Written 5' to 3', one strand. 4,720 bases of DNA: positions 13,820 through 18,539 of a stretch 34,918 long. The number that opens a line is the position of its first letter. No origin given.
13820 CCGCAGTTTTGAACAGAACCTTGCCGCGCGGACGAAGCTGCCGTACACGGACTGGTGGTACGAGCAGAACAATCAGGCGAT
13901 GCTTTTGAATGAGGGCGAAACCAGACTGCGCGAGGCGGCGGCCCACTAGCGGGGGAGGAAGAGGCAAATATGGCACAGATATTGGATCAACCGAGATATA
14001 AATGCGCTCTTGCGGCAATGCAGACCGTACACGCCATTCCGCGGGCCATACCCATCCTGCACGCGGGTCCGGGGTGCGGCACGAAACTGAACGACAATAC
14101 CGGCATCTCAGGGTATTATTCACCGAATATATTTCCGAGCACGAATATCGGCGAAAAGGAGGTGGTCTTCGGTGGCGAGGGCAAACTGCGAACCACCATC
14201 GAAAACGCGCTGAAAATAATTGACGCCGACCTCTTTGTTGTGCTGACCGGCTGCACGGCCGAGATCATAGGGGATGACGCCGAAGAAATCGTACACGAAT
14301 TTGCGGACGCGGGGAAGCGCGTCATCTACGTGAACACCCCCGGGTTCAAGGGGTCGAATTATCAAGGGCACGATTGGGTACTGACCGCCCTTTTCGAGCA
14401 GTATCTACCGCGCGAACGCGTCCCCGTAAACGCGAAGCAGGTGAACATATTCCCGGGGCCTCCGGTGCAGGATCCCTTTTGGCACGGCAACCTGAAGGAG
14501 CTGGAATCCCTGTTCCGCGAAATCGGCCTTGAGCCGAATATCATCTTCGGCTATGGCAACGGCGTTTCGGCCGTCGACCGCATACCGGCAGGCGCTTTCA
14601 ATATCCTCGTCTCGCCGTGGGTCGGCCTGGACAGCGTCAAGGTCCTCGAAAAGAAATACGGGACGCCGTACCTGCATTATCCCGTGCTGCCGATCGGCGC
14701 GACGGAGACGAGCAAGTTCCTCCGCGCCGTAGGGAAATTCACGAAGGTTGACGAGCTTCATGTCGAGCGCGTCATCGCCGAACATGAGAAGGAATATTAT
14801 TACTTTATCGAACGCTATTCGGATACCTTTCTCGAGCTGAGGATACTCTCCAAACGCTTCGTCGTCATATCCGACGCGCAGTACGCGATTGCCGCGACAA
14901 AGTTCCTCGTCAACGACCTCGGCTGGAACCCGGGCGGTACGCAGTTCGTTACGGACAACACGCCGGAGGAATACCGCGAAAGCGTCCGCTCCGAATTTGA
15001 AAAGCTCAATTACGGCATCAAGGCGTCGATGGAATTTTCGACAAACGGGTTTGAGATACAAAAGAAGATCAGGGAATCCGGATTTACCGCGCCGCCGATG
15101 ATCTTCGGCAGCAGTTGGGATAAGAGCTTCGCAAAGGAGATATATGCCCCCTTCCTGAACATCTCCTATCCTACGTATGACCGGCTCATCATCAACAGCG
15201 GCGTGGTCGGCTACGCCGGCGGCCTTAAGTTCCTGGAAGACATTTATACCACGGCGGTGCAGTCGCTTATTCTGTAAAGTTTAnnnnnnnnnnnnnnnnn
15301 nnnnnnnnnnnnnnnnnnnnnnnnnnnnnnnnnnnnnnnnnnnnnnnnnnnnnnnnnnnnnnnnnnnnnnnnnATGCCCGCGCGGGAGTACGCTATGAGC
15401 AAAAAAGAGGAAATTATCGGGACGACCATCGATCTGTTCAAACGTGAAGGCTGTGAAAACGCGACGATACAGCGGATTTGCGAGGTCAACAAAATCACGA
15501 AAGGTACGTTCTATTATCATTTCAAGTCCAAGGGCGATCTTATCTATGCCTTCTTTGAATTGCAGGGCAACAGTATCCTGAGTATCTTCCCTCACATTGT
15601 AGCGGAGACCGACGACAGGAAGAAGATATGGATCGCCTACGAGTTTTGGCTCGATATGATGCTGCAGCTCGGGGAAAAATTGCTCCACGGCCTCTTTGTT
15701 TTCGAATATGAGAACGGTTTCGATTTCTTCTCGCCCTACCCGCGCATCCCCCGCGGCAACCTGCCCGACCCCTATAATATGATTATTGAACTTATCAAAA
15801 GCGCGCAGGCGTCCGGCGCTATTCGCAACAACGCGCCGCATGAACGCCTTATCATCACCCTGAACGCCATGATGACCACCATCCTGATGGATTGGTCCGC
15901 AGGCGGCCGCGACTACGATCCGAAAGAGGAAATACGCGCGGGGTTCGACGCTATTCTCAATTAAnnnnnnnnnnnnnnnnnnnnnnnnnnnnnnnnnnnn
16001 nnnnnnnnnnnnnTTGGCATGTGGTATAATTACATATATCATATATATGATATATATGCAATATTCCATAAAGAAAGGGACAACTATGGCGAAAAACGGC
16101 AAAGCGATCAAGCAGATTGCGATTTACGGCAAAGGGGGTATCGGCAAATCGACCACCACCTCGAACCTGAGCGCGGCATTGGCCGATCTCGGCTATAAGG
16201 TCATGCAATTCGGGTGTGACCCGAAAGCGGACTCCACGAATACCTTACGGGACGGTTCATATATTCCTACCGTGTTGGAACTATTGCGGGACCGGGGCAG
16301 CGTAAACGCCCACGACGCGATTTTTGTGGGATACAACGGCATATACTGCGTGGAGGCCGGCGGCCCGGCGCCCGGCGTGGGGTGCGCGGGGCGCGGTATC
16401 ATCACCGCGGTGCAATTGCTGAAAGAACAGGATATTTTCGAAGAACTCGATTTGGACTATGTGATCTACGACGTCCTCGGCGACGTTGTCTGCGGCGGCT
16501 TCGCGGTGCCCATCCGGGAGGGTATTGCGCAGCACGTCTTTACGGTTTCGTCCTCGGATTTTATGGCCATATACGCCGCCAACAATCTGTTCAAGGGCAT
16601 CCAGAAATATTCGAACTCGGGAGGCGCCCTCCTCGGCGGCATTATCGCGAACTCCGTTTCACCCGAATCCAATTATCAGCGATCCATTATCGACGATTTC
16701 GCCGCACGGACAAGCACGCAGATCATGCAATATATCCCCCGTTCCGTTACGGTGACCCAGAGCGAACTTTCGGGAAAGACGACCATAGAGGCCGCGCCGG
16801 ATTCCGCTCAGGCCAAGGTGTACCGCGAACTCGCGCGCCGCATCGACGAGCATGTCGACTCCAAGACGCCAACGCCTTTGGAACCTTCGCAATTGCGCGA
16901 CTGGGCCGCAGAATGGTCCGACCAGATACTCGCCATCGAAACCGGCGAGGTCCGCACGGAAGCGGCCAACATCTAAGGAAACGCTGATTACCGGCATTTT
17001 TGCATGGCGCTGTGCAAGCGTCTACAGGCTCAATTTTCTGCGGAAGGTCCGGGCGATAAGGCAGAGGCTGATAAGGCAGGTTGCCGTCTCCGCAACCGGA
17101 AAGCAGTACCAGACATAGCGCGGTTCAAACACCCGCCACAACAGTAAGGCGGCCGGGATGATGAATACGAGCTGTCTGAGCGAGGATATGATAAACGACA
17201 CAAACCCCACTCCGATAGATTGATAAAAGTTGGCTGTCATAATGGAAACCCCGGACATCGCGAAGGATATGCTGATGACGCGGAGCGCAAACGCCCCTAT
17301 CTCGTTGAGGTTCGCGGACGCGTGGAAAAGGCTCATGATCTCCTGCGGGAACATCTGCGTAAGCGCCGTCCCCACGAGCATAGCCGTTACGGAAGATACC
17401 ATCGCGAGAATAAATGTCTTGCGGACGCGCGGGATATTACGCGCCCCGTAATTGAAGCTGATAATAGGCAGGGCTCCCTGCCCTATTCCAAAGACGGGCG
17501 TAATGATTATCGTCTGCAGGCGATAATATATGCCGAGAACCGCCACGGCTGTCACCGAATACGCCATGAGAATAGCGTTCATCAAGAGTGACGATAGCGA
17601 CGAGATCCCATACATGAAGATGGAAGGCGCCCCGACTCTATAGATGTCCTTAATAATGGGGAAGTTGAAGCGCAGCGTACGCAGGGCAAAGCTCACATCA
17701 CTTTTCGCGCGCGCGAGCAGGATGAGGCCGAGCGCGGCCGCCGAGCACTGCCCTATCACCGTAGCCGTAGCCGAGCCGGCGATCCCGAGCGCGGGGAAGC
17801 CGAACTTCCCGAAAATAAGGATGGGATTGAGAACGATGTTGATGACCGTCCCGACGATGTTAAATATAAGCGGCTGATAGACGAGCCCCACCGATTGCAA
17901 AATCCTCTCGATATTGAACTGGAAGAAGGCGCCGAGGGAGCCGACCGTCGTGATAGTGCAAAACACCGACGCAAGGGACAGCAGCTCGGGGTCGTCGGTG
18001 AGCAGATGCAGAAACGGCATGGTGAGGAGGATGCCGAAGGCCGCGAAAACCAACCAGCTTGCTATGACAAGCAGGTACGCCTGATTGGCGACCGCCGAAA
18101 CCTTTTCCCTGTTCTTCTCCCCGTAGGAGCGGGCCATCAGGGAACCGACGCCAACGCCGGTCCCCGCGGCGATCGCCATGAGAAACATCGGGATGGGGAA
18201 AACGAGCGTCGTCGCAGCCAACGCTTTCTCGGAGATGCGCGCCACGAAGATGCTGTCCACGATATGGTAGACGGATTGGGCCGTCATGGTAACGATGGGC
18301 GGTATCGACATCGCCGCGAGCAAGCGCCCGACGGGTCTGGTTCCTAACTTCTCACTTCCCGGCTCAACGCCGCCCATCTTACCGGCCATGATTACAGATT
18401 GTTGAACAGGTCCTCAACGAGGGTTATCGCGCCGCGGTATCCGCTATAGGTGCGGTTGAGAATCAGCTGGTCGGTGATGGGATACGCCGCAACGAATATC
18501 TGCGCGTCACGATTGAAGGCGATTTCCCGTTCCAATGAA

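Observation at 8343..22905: Uncharacterised NifB-dependent nitrogenase-like (NFL) reductase supercluster wired to an amino-acid importer, a GNAT, a MATE exporter and YezD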

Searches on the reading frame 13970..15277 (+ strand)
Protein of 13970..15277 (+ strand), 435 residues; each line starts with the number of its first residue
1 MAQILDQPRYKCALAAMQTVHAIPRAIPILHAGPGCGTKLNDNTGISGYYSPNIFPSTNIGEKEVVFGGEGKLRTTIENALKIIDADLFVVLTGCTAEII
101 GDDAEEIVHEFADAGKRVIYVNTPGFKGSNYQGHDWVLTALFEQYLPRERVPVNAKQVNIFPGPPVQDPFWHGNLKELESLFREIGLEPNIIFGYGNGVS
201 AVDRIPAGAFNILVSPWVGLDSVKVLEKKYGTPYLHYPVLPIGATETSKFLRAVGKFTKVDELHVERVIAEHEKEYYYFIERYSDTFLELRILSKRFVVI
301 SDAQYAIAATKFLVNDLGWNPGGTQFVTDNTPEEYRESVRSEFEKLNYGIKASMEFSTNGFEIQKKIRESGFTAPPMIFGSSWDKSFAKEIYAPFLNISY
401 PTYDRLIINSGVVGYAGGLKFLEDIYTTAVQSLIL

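Call 3: search_protein_families(library=pfam, proteins=[window:13970-15277:+])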
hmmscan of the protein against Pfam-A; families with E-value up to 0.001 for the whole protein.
window:13970-15277:+ (435 aa): 1 family
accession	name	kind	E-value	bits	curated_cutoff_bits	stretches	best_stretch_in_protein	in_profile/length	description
PF00148.24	Oxidored_nitro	-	1.1e-71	242.3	28.6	1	14-428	4-397/399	Nitrogenase component 1 type Oxidoreductase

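Call 5: search_protein_families(library=ncbifam, proteins=[window:13970-15277:+], max_evalue=0.00001)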
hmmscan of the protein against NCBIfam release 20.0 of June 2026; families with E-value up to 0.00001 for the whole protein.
window:13970-15277:+ (435 aa): 18 families
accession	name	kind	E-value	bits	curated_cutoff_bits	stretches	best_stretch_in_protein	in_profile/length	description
TIGR01278.1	DPOR_BchB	equivalog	2.1e-31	109.4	490.35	1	58-429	58-417/512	ferredoxin:protochlorophyllide reductase (ATP-dependent) subunit B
TIGR01286.1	nifK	equivalog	2.4e-26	92.3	427.3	2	15-192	73-253/516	nitrogenase molybdenum-iron protein subunit beta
NF002789.0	PRK02910.1-3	equivalog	8.5e-23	81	509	1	69-429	68-425/535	ferredoxin:protochlorophyllide reductase (ATP-dependent) subunit B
TIGR01862.1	N2-ase-Ialpha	subfamily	1.1e-22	80.4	486.05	1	45-320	78-344/444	nitrogenase component I subunit alpha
TIGR01283.1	nifE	equivalog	6.8e-22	77.7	505.1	1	19-286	53-324/459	nitrogenase iron-molybdenum cofactor biosynthesis protein NifE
TIGR01284.1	alt_nitrog_alph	subfamily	3.2e-20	72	512.8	1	25-428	61-443/457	nitrogenase subunit alpha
TIGR02932.1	vnfK_nitrog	equivalog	6.1e-18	64.9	873.95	1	7-428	11-439/457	V-containing nitrogenase subunit beta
TIGR02931.1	anfK_nitrog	equivalog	1.9e-17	63.1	853.85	1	8-428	15-443/461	Fe-only nitrogenase subunit beta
NF011047.0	PRK14477.1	equivalog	6.7e-17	60.6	1229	1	13-193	500-678/917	bifunctional nitrogenase iron-molybdenum cofactor biosynthesis protein NifEN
TIGR01282.1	nifD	equivalog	1.2e-16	60.5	653.55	1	54-285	100-331/466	nitrogenase molybdenum-iron protein alpha chain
TIGR01285.1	nifN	equivalog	1e-15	57.6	326.8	1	19-192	26-201/433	nitrogenase iron-molybdenum cofactor biosynthesis protein NifN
NF002790.0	PRK02910.1-4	equivalog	1.7e-12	46.8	912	1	158-402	169-393/530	ferredoxin:protochlorophyllide reductase (ATP-dependent) subunit B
TIGR03282.1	methan_mark_13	equivalog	9.8e-12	44.5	268.4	1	7-140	1-129/352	Ni-sirohydrochlorin a,c-diamide reductive cyclase catalytic subunit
TIGR02014.1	BchZ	equivalog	7.4e-11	41.6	529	1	56-318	57-304/468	chlorophyllide a reductase subunit Z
NF002768.0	PRK02842.1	equivalog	1.6e-10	40.4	324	1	72-318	83-310/423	ferredoxin:protochlorophyllide reductase (ATP-dependent) subunit N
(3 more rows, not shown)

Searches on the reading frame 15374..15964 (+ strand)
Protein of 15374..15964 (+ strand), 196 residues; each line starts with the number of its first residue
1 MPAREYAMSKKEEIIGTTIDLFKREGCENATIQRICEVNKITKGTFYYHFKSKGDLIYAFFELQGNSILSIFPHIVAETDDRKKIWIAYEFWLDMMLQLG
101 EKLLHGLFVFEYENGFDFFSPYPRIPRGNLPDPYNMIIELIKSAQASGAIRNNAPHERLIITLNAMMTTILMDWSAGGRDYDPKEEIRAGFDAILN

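Call 3: search_protein_families(library=pfam, proteins=[window:15374-15964:+])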
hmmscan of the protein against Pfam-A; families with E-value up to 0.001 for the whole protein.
window:15374-15964:+ (196 aa): 1 family
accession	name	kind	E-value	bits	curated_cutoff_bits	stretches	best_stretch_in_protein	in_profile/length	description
PF00440.29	TetR_N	-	2.9e-09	37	24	1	14-57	1-44/47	Bacterial regulatory proteins, tetR family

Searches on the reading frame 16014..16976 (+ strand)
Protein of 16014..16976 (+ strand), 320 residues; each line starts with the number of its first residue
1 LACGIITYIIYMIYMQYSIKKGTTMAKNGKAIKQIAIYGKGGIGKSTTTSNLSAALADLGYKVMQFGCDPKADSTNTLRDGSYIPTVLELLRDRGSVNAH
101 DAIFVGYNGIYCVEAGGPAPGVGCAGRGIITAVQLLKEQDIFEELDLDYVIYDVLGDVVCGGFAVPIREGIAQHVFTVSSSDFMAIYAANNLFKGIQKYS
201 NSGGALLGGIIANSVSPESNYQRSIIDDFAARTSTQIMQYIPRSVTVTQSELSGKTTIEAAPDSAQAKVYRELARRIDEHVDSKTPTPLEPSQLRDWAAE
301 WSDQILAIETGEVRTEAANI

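Call 3: search_protein_families(library=pfam, proteins=[window:16014-16976:+])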
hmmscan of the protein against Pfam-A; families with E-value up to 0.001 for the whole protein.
window:16014-16976:+ (320 aa): 6 families
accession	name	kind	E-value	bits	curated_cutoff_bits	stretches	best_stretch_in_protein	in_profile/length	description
PF00142.24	Fer4_NifH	-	1.4e-99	333.4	25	1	33-297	1-264/271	4Fe-4S iron sulfur cluster binding proteins, NifH/frxC family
PF01656.29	CbiA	-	7.7e-14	52.2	25.4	1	36-255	3-123/125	CobQ/CobB/MinD/ParA nucleotide binding domain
PF10609.15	ParA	-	4.7e-09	36.5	27.1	1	38-65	10-37/246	NUBPL iron-transfer P-loop NTPase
PF13614.12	AAA_31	-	7.2e-09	36.3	27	1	33-91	2-63/177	AAA domain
PF02374.21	ArsA_ATPase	-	2.5e-05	24.1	24.3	1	33-70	2-39/305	Anion-transporting ATPase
PF03308.22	MeaB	-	0.00036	20.1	23.1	1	25-74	27-75/273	Methylmalonyl Co-A mutase-associated GTPase MeaB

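Call 5: search_protein_families(library=ncbifam, proteins=[window:16014-16976:+], max_evalue=0.00001)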
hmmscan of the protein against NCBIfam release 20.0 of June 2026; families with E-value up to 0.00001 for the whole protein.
window:16014-16976:+ (320 aa): 11 families
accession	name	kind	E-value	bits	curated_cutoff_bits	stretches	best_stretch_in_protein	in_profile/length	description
TIGR01287.1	nifH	equivalog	8.1e-120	399.2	394.35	1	33-302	1-269/275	nitrogenase iron protein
NF033200.1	F430_CfbC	exception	1e-102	343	402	1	33-297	1-258/260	Ni-sirohydrochlorin a,c-diamide reductive cyclase ATP-dependent reductase subunit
NF009701.0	PRK13230.1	subfamily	1.1e-99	333.2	350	1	32-300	1-280/291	nitrogenase reductase-like protein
NF009702.0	PRK13231.1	equivalog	3.4e-87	292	427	1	32-297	2-258/264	nitrogenase reductase-like protein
TIGR01281.1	DPOR_bchL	equivalog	6.1e-68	229.1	345.15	1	34-294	2-260/268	ferredoxin:protochlorophyllide reductase (ATP-dependent) iron-sulfur ATP-binding protein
TIGR02016.1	BchX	equivalog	8.7e-56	189.3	331.2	1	34-296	2-266/296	chlorophyllide a reductase iron protein subunit X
TIGR01969.1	minD_arch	subfamily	1.2e-12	47.6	201.75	1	38-279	7-232/251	cell division ATPase MinD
TIGR01968.1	minD_bact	equivalog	5.2e-09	35.8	212.9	1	38-65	8-35/261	septum site-determining protein MinD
NF008669.0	PRK11670.1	equivalog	2.4e-07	30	348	0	36-67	111-143/369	iron-sulfur cluster carrier protein ApbC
NF041546.1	ParA_partition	equivalog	5.3e-07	29.4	180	0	39-73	7-41/203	ParA family partition ATPase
TIGR03371.1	cellulose_yhjQ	equivalog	2.3e-06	27.3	157.85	0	33-71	2-41/246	cellulose biosynthesis protein BcsQ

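Call 92: search_solved_structures(query=window:16086-16976:+, max_evalue=1e-60)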
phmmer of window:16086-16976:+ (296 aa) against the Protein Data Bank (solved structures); distinct sequences matched with E-value up to 1e-60: 23.
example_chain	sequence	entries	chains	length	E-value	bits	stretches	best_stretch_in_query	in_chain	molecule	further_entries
9fmg_D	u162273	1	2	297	5.1e-149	498.8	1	5-287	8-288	Nitrogenase iron protein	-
1cp2_A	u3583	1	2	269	9.8e-84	284.6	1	9-272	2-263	NITROGENASE IRON PROTEIN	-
10zk_E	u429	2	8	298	3.1e-81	276.4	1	8-277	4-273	Nitrogenase iron protein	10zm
10zn_F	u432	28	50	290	1.3e-79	271.1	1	7-278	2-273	Nitrogenase iron protein NifH | Nitrogenase iron protein 1 | Nitrogenase iron protein gamma chain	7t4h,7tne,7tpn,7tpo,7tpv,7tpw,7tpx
1fp6_A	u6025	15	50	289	1.8e-79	270.6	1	7-278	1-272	NITROGENASE IRON PROTEIN | nitrogenase IRON protein 1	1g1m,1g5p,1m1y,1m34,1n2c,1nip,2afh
4wza_E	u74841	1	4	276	2.8e-79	270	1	7-276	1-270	Nitrogenase iron protein 1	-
4wzb_E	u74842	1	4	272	3.3e-79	269.7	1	7-275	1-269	Nitrogenase iron protein 1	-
7qqa_A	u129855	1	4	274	3.7e-79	269.6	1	9-277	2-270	Nitrogenase iron protein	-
1xdb_A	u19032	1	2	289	6.5e-79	268.8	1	7-278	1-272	Nitrogenase iron protein 1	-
8tc3_A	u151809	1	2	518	6.8e-79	268.7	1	7-278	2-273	Nitrogenase iron protein,Fluorescent protein plum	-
1de0_A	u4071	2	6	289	9e-79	268.3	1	7-278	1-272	NITROGENASE IRON PROTEIN | Nitrogenase iron protein 1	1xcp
1xd8_A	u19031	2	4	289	9e-79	268.3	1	7-278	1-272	Nitrogenase iron protein 1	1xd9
6q93_A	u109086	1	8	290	1e-78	268.2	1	7-278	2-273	Nitrogenase iron protein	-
9haz_D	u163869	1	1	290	1e-78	268.1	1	7-277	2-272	Fe protein NifH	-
9haz_A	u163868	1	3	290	1.2e-78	268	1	7-277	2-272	Fe protein NifH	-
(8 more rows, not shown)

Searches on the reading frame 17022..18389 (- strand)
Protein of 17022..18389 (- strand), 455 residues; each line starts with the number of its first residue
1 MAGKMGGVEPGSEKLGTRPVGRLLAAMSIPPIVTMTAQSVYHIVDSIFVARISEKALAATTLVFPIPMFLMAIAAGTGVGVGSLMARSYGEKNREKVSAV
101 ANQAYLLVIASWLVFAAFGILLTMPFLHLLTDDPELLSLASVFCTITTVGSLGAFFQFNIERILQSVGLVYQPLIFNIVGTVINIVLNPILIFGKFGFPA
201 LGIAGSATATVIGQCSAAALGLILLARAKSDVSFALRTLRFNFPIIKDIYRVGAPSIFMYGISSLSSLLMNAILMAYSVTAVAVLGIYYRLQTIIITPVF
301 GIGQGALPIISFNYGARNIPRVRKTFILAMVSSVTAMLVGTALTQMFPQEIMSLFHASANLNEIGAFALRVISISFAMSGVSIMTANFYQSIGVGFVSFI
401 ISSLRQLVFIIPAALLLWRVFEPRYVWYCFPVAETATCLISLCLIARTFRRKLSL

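Call 3: search_protein_families(library=pfam, proteins=[window:17022-18389:-])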
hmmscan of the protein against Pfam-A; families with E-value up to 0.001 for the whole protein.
window:17022-18389:- (455 aa): 1 family
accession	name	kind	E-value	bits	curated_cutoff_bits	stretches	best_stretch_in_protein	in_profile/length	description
PF01554.23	MatE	-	2.6e-46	157.7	24.9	2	30-190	1-161/161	MatE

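Call 5: search_protein_families(library=ncbifam, proteins=[window:17022-18389:-], max_evalue=0.00001)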
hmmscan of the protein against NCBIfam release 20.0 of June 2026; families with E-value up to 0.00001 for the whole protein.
window:17022-18389:- (455 aa): 10 families
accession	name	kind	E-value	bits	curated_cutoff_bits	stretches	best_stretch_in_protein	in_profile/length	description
TIGR00797.1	matE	subfamily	5.2e-59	200.1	147.4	1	30-418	1-385/396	MATE family efflux transporter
NF007130.1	PRK09575.1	equivalog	1.3e-44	153.2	445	1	25-450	9-432/435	MATE family efflux transporter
NF041801.1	MATE_SolL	equivalog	5.3e-38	131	780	1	22-448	20-449/458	solanimycin export family MATE transporter SolL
NF000131.1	MATE_multi_MepA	equivalog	2e-27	96.5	850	1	19-453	13-441/451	multidrug efflux MATE transporter MepA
NF001214.0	PRK00187.1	equivalog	1.1e-17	64.3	449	1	25-428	13-424/464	NorM family multidrug efflux MATE transporter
NF052396.1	MATE_WgkD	equivalog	4.9e-16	58.7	510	1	27-408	8-385/428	tryglysin-associated MATE efflux transporter WgkD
NF000217.1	MATE_multi_FepA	equivalog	2.5e-14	53.2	900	1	15-436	8-426/443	multidrug efflux MATE transporter FepA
NF007562.1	PRK10189.1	equivalog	3.8e-10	39.1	465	1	25-256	30-266/470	EmmdR/YeeO family multidrug/toxin efflux MATE transporter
NF000263.1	MATE_multi_NorM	equivalog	2.6e-07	30.4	950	1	22-364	18-362/459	multidrug efflux MATE transporter NorM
NF007690.0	PRK10367.1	equivalog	1.6e-06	27.3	409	1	24-356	20-341/441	MATE family efflux transporter DinF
